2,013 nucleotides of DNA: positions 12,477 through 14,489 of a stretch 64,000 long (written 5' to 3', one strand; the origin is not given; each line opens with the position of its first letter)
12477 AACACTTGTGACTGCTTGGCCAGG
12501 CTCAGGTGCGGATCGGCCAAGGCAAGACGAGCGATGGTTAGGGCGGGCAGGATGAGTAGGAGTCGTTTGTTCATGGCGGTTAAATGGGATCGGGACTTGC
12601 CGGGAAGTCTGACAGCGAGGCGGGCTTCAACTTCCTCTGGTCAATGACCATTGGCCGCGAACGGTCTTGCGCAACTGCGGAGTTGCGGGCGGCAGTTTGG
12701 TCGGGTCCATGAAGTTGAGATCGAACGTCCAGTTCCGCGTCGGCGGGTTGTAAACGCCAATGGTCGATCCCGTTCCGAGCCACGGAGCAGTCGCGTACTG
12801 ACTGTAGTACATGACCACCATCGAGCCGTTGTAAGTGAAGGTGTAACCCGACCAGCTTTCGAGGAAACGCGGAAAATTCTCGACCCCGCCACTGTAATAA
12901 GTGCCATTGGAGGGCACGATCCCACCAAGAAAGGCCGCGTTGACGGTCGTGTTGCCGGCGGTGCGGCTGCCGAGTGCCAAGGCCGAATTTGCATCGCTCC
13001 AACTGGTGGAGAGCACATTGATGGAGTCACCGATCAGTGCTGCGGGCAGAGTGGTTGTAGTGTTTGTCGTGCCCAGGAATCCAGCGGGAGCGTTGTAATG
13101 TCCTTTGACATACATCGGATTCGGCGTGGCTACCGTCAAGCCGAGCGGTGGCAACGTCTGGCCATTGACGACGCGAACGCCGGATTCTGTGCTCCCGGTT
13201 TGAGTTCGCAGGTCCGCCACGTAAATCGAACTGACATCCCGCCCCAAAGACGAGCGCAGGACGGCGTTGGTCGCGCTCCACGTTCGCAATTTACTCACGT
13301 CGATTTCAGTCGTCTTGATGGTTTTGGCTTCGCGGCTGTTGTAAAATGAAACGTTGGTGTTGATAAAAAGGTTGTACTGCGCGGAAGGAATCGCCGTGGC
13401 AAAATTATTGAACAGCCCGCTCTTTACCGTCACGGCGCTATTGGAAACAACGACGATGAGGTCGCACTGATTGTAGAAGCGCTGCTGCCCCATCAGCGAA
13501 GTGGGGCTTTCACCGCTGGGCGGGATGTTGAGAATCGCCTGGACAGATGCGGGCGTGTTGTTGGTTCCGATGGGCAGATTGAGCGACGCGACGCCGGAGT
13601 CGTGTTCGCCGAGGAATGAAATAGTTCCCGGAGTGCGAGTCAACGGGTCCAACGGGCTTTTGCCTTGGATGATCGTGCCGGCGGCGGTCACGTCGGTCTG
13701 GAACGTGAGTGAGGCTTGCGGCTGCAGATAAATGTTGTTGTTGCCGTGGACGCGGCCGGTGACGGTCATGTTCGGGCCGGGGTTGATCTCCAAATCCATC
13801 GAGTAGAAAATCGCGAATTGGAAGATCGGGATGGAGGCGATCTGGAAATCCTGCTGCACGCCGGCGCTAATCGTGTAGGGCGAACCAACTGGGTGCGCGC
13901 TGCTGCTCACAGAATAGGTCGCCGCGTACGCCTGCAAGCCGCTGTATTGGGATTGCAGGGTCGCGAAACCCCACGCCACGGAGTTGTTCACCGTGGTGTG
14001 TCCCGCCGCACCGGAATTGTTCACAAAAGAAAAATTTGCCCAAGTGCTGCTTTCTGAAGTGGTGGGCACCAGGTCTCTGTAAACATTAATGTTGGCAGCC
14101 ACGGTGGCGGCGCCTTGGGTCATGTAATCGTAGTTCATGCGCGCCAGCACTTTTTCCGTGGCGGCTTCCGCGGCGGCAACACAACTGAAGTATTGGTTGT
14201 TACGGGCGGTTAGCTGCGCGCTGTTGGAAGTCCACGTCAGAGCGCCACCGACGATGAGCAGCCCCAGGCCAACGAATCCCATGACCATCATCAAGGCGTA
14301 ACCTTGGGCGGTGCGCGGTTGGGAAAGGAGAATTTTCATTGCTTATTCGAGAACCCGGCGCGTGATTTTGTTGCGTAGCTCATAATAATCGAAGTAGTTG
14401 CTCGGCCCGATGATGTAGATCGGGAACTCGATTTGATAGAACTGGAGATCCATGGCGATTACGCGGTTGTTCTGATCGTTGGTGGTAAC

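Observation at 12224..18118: Mirror-image pair of three-gene pseudopilin cassettes with no assembly machinery nearby (candidate uncharacterised pilus-like or tip-complex system)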

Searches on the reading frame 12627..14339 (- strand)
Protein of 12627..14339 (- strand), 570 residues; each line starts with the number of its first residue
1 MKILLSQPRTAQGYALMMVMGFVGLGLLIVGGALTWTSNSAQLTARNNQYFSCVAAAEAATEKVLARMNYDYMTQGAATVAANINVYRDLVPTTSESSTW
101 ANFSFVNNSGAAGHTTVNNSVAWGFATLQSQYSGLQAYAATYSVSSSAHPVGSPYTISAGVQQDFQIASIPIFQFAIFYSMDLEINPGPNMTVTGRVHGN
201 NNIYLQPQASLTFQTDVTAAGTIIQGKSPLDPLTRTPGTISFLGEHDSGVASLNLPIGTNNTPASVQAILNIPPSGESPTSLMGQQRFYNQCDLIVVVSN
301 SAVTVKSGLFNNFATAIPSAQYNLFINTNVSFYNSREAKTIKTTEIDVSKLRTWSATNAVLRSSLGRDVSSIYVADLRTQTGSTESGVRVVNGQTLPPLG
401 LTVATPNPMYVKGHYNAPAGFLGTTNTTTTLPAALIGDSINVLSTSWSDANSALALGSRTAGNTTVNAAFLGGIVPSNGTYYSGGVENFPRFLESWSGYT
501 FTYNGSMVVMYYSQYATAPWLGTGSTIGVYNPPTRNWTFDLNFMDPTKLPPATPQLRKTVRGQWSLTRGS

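Call 3: search_protein_families(library=ncbifam, proteins=[window:12627-14339:-], max_evalue=1)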
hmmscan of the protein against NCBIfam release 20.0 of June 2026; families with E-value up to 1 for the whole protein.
window:12627-14339:- (570 aa): 1 family
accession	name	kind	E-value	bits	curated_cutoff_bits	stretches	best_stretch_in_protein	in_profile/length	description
NF038301.1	EPS_HpsA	equivalog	1.6e-21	75.8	400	2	460-540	1333-1439/1503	hormogonium polysaccharide biosynthesis protein HpsA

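Call 4: search_protein_families(library=pfam, proteins=[window:12627-14339:-], max_evalue=1)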
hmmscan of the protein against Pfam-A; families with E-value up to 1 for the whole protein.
window:12627-14339:- (570 aa): 0 families

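Call 11: search_protein_families(library=phrogs, proteins=[window:12627-14339:-], max_evalue=0.01)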
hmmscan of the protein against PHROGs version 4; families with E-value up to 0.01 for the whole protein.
window:12627-14339:- (570 aa): 1 family
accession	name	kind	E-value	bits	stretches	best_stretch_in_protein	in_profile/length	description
phrog_38134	-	unknown function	0.0061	17.6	0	320-335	19-34/49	-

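Call 12: find_homologous_proteins(query=window:12627-14339:-)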
Query window:12627-14339:- (570 aa): 2028 proteins with E <= 0.001 among 8000 candidates; the best 120 are listed.
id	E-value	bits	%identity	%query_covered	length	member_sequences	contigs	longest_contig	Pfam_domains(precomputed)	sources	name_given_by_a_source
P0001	0.0e+0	1260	100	100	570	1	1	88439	-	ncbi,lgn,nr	ncbi:MAG: hypothetical protein HY043_02915 [Verrucomicrobia bacterium]|nr:hypothetical protein [Verr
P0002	0.0e+0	1074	86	97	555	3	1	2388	-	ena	-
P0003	4.1e-261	885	71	97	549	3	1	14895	-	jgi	jgi:hypothetical protein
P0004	1.2e-232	791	63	99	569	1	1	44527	-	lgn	-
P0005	2.4e-226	771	65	97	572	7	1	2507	-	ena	-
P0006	8.2e-226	769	61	100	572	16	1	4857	-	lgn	-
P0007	4.0e-225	767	61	99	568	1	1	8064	-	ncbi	-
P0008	6.8e-225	766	61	99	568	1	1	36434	-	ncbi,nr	ncbi:MAG: hypothetical protein SFY81_07030 [Verrucomicrobiota bacterium]|nr:hypothetical protein [Ve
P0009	1.5e-224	765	62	99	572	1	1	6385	-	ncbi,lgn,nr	ncbi:MAG TPA: hypothetical protein VNO52_14770 [Methylomirabilota bacterium]|nr:hypothetical protein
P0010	3.6e-224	763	62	98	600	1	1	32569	-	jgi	jgi:hypothetical protein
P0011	2.4e-223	761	62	98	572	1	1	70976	-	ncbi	-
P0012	5.0e-223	760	62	98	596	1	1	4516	-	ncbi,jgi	ncbi:MAG: hypothetical protein QOF48_709 [Verrucomicrobiota bacterium]|jgi:hypothetical protein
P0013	4.0e-222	757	61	98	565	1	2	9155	-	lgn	-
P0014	5.6e-222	756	61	99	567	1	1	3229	-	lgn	-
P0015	7.3e-222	756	61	100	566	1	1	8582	-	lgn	-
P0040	1.3e-216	738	60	98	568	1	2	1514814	-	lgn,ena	-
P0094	2.1e-205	701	59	99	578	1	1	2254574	-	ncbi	-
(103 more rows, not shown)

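Call 15: find_encoding_contigs(protein=P0094, flank=10000, max_places=2)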
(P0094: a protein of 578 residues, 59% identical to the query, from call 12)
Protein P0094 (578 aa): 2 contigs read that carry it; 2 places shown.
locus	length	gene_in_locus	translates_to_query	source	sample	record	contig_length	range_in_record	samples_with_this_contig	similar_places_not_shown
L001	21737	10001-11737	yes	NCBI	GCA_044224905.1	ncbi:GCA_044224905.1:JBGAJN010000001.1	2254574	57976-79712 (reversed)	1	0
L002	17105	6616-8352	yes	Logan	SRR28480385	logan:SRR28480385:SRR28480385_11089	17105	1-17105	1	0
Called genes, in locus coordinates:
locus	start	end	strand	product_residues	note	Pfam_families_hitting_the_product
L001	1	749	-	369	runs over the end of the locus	PF25021:TEN_NHL (weak), PF08450:SGL (weak), PF24684:Vgb_lyase (faint), PF01436:NHL (faint), PF07494:Reg_prop (faint), PF20067:SSL_N (faint), PF10282:Lactonase (faint), PF25021:TEN_NHL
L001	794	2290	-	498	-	PF00675:Peptidase_M16, PF05193:Peptidase_M16_C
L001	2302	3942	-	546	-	PF00675:Peptidase_M16, PF05193:Peptidase_M16_C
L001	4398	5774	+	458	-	PF00753:Lactamase_B, PF23023:Anti-Pycsar_Apyc1 (weak), PF12706:Lactamase_B_2 (faint), PF16661:Lactamase_B_6 (faint), PF10996:Beta-Casp, PF07521:RMMBL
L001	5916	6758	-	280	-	PF01025:GrpE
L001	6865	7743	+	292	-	PF05681:Fumerase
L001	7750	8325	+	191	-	PF05683:Fumerase_C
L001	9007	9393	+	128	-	-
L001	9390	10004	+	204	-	-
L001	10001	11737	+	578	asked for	-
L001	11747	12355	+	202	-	-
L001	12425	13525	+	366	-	PF14237:GYF_2 (weak), PF13367:PrsW-protease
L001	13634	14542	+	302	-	-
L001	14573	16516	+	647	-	PF00512:HisKA, PF02518:HATPase_c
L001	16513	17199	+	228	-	PF00072:Response_reg, PF00486:Trans_reg_C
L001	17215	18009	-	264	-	-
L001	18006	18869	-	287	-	PF00749:tRNA-synt_1c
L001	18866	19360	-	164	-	-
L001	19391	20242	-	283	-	PF04321:RmlD_sub_bind, PF01370:Epimerase, PF16363:GDP_Man_Dehyd, PF02719:Polysacc_synt_2 (weak), PF07993:NAD_binding_4 (weak)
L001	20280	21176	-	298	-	PF00795:CN_hydrolase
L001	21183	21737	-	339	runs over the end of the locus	PF00069:Pkinase, PF07714:PK_Tyr_Ser-Thr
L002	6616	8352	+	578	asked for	-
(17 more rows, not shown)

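Call 16: find_encoding_contigs(protein=P0040, flank=10000, max_places=2)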
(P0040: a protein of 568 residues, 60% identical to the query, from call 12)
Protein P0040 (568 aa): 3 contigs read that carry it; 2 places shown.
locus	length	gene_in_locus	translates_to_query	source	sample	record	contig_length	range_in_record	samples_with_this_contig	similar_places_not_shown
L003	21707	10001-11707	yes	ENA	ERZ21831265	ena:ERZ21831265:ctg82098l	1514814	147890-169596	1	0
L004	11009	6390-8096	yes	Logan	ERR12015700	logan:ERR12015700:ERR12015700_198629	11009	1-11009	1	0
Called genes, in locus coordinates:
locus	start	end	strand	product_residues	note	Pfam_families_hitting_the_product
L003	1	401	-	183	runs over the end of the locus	-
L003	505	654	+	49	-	-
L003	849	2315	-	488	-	PF13701:DDE_Tnp_1_4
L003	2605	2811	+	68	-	PF15919:HicB_lk_antitox, PF21748:UPF0150 (weak)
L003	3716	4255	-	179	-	-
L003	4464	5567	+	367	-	-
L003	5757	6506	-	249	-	PF13489:Methyltransf_23 (weak), PF08241:Methyltransf_11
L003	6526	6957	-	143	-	PF13673:Acetyltransf_10 (weak), PF00583:Acetyltransf_1, PF13508:Acetyltransf_7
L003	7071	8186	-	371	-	PF00154:RecA_N, PF08423:Rad51, PF06745:ATPase (faint), PF01637:ATPase_2 (faint), PF27531:MT3502_N (weak), PF21096:RecA_C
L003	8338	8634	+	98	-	PF06155:GBBH-like_N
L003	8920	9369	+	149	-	-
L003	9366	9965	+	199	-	-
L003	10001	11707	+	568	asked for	-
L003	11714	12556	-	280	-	PF28239:Npun_R2479 (weak)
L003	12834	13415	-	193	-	PF01464:SLT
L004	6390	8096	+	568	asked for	-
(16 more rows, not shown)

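Call 34: search_solved_structures(query=A1, max_evalue=1)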
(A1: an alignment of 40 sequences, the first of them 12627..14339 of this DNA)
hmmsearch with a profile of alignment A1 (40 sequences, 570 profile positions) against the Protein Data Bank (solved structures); distinct sequences matched with E-value up to 1: 0.

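Call 36: find_related_loci(query=A1, collection=genome_contigs, flank=10000)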
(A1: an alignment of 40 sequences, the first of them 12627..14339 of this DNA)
Query A1 (570 aa) in genome_contigs; peptide patterns used: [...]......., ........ (x = any residue, [..] = any of these).
599 stretches matched a pattern (row limit reached: there are more); 521 encode a relative of the query (tblastn E <= 1e-3); the best 80 are kept; 80 distinct loci.
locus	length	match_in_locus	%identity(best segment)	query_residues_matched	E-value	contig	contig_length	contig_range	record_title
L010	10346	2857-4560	73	1-569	0e+0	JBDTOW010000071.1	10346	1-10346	MAG: Verrucomicrobiota bacterium isolate cluster3_bin.183 NODE_29463_length_10346_cov_5.025070, whole genome shotgun seq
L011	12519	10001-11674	62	9-568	0e+0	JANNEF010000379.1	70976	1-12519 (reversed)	MAG: Verrucomicrobiota bacterium isolate OTE_75_metabat_426 OTE_75_k141_1126668, whole genome shotgun sequence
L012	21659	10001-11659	60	10-566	0e+0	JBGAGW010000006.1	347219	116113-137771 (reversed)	MAG: Limisphaerales bacterium isolate MAG_MBR_H125.2 MBRH125-2_opera_contig_224, whole genome shotgun sequence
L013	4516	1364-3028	62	13-568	0e+0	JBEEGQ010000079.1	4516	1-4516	MAG: Verrucomicrobiota bacterium isolate BP_782 scaffold_4826671, whole genome shotgun sequence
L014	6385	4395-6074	62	7-568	0e+0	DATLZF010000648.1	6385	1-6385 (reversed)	MAG TPA_asm: Candidatus Methylomirabilota bacterium isolate SMAG_U13291 k141_548181, whole genome shotgun sequence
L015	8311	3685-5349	58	8-566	0e+0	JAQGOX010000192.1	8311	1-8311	MAG: Verrucomicrobiales bacterium isolate RYN_624 scaffold_1227792, whole genome shotgun sequence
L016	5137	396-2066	58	1-566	0e+0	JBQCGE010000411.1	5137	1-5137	MAG: Verrucomicrobiota bacterium isolate bin245 k141_4067103, whole genome shotgun sequence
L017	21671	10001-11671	58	9-564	0e+0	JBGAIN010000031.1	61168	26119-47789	MAG: Limisphaerales bacterium isolate MAG_MBR_H125.5 MBRH125-5_opera_contig_1720, whole genome shotgun sequence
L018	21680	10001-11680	57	7-566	0e+0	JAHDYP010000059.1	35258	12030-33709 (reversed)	MAG: Verrucomicrobia bacterium isolate VER2 NODE_2050_length_35258_cov_7.282732, whole genome shotgun sequence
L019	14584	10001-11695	57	3-568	0e+0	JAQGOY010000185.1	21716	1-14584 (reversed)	MAG: Verrucomicrobiales bacterium isolate RYN_625 scaffold_2020463, whole genome shotgun sequence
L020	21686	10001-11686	57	5-566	0e+0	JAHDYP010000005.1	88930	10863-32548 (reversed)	MAG: Verrucomicrobia bacterium isolate VER2 NODE_744_length_88930_cov_6.054121, whole genome shotgun sequence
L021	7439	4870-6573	55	1-565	0e+0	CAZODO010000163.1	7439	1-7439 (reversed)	MAG TPA_asm: uncultured Verrucomicrobiota bacterium isolate binchicken_co66_256 genome assembly, contig: NODE_14405_leng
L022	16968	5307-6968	55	12-565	0e+0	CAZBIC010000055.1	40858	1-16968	MAG TPA_asm: uncultured Bifidobacterium sp. isolate SRP302895_co1_406 genome assembly, contig: NODE_1720_length_40858_co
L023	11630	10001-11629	55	1-543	0e+0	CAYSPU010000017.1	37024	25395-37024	MAG TPA_asm: uncultured Verrucomicrobiota bacterium isolate SRP263991_co5_69 genome assembly, contig: NODE_2335_length_3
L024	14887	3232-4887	54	1-566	0e+0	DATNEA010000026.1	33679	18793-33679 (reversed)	MAG TPA_asm: Candidatus Angelobacter sp. isolate SMAG_U11256 k141_3606671, whole genome shotgun sequence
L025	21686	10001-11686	55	6-564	0e+0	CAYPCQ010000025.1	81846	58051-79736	MAG TPA_asm: uncultured Verrucomicrobiota bacterium isolate SRP272421_co1_717 genome assembly, contig: NODE_367_length_8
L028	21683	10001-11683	54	5-566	0e+0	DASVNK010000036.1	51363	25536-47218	MAG TPA_asm: Verrucomicrobiia bacterium isolate SMAG_U3125 k141_164113, whole genome shotgun sequence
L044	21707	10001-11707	50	7-566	5e-170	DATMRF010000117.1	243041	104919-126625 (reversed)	MAG TPA_asm: Candidatus Acidoferrum sp. isolate SMAG_U12948 k141_1465529, whole genome shotgun sequence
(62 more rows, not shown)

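Call 39: predict_structure(alignment_id=A1)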
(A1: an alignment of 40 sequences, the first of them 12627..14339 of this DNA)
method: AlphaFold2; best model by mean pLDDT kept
length: 570 residues; sequences in the alignment: 40
mean_pLDDT: 88.6   pTM: 0.82
mean pLDDT of the five models: 88.6, 88.6, 88.2, 84.6, 82.5
residues with pLDDT >= 90: 346; 70-90: 186; 50-70: 30; < 50: 8
segments of 3 or more residues with pLDDT < 50: 1-8
pLDDT, mean of each block of 10 residues (from residue 1): 44 71 87 90 91 94 93 86 93 94 90 91 89 89 94 88 93 92 81 90 88 92 86 83 84 79 87 91 91 96 95 96 96 93 97 93 92 96 95 95 97 95 91 95 96 92 96 71 67 91 93 82 71 86 87 88 84
secondary structure, 60 per line:
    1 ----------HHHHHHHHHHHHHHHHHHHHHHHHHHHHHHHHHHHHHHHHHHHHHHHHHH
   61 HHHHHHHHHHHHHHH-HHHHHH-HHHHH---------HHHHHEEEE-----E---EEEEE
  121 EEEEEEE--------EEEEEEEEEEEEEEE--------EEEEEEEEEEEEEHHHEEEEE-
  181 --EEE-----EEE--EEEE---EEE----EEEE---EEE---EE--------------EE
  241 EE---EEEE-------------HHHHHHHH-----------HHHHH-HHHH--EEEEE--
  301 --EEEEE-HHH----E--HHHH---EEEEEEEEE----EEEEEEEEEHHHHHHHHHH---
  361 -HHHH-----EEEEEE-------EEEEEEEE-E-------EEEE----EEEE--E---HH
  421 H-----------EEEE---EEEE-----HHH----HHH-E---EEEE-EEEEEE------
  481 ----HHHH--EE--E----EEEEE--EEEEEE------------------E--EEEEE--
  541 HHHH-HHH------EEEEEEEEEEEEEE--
elements in order: H11-75 H77-82 H84-88 H98-102 E103-106 E116-127 E136-150 E159-171 E175-179 E183-185 E191-193 E196-199 E203-205 E210-213 E217-219 E239-242 E246-249 H263-270 H282-286 H288-291 E294-298 E303-307 H319-322 E326-334 E339-347 H348-357 H362-365 E371-376 E384-391 E401-404 E409-412 E433-436 E440-443 E464-467 E469-474 H485-488 E500-504 E507-512 E534-538 H541-544 E555-568

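Call 47: fold_search(model_id=the predicted structure, library=pdb)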
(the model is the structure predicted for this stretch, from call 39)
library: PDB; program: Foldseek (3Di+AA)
matches with E <= 10: 81; with E <= 0.001: 3
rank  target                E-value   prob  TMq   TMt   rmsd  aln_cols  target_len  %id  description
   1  6qvi_B                4.5e-09  1.00  0.29  0.32  14.5       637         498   11  Crystal structure of competence-associated pilin ComZ from Thermus thermophilus (released 2019-05-29)
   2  6qvi_A                1.4e-08  1.00  0.29  0.31  15.4       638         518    9  Crystal structure of competence-associated pilin ComZ from Thermus thermophilus (released 2019-05-29)
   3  6qvi_C                4.3e-08  1.00  0.29  0.32  13.6       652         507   12  Crystal structure of competence-associated pilin ComZ from Thermus thermophilus (released 2019-05-29)
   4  7bwy_A                3.4e-01  0.10  0.14  0.29  11.6       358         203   11  Crystal structure of ice-binding protein from an Antarctic ascomycete, Antarctomyces psychrotrophicus. (released 2020-05-27)
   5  4wa0                  5.7e-01  0.02  0.08  0.11  18.7       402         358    6  The structure of a possible adhesin C-terminal domain from Caldicellulosiruptor kronotskyensis (released 2015-03-04)
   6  7ko9                  1.0e+00  0.02  0.10  0.10  22.8       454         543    7  Crystal structure of antigen 43 from uropathogenic Escherichia coli UTI89 (released 2022-03-09)
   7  6iqt_A                1.1e+00  0.08  0.09  0.22   9.1       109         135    7  Crystal Structure of CagV, a VirB8 homolog of T4SS from Helicobacter pylori Strain 26695 (released 2019-11-13)
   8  6eio                  1.1e+00  0.08  0.15  0.30  11.2       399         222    9  Crystal structure of an ice binding protein from an Antarctic Biological Consortium (released 2018-03-28)
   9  6mzn                  1.8e+00  0.03  0.07  0.11  16.4       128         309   13  Zebrafish betaglycan orphan domain structure from tetragonal crystal form (released 2019-08-21)
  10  8ffi_B                2.0e+00  0.02  0.07  0.08  21.1       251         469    6  Structure of tetramerized MapSPARTA upon guide RNA-mediated target DNA binding (released 2023-08-23)
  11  4dt5_B                2.1e+00  0.01  0.08  0.18  14.0       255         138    9  Crystal Structure of Rhagium inquisitor Antifreeze Protein (released 2013-03-13)
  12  6baq_F                2.3e+00  0.06  0.08  0.18  13.3       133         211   10  Mus musculus BPIFA1 (released 2018-05-09)
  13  8i87_B                2.4e+00  0.01  0.06  0.07  21.8       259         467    6  Cryo-EM structure of TIR-APAZ/Ago-gRNA-DNA complex (released 2023-07-19)
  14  5wd6_B                2.5e+00  0.04  0.07  0.16  12.3       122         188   10  bovine salivary protein form 30b (released 2018-07-11)
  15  6iqt_B                2.8e+00  0.03  0.07  0.20   9.4       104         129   13  Crystal Structure of CagV, a VirB8 homolog of T4SS from Helicobacter pylori Strain 26695 (released 2019-11-13)
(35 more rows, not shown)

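Call 65: find_encoding_contigs(protein=P0003, flank=10000, max_places=2)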
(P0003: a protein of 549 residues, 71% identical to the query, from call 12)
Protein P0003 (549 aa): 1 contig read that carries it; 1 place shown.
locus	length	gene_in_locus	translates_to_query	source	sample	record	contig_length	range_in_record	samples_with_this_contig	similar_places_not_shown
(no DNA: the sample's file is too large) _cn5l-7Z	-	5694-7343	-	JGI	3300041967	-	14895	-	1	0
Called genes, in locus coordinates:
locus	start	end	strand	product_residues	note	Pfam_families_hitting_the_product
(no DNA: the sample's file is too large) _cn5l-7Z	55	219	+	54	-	-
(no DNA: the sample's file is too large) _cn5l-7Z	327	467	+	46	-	-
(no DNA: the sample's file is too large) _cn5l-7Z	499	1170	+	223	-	-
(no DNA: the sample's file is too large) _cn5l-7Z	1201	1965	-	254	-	PF16011:CBM9_2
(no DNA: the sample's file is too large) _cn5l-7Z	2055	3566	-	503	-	-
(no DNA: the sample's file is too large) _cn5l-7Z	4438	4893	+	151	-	PF07963:N_methyl (weak)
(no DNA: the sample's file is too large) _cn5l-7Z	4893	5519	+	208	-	PF07963:N_methyl (faint)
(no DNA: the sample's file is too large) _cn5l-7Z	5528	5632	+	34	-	-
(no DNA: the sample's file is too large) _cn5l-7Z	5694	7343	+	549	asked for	-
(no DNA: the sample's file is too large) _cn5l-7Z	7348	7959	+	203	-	-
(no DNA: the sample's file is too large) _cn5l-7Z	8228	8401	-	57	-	-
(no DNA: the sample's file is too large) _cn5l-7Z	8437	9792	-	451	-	-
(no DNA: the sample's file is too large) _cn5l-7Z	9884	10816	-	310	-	PF00248:Aldo_ket_red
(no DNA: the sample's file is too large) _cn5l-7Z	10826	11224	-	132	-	PF22636:FlK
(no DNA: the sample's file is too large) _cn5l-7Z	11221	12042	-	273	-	PF01261:AP_endonuc_2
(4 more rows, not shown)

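Call 80: search_protein_families(library=ncbifam, alignment_id=A1, max_evalue=0.001)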
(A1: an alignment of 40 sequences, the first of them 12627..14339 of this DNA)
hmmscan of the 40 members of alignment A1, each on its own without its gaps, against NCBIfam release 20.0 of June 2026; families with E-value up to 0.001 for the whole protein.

A. member 1, window:12627-14339:- (570 aa): 1 family
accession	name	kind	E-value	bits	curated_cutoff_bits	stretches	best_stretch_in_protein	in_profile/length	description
NF038301.1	EPS_HpsA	equivalog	1.6e-21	75.8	400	2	460-540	1333-1439/1503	hormogonium polysaccharide biosynthesis protein HpsA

B. families by the number of members that match (of 40 scanned): 3 families
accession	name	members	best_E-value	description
NF038301.1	EPS_HpsA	40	2.3e-24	hormogonium polysaccharide biosynthesis protein HpsA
NF041014.1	pilin_ComGG_2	1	0.00057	competence type IV pilus minor pilin ComGG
NF037980.1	T2SS_GspK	1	0.00068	type II secretion system minor pseudopilin GspK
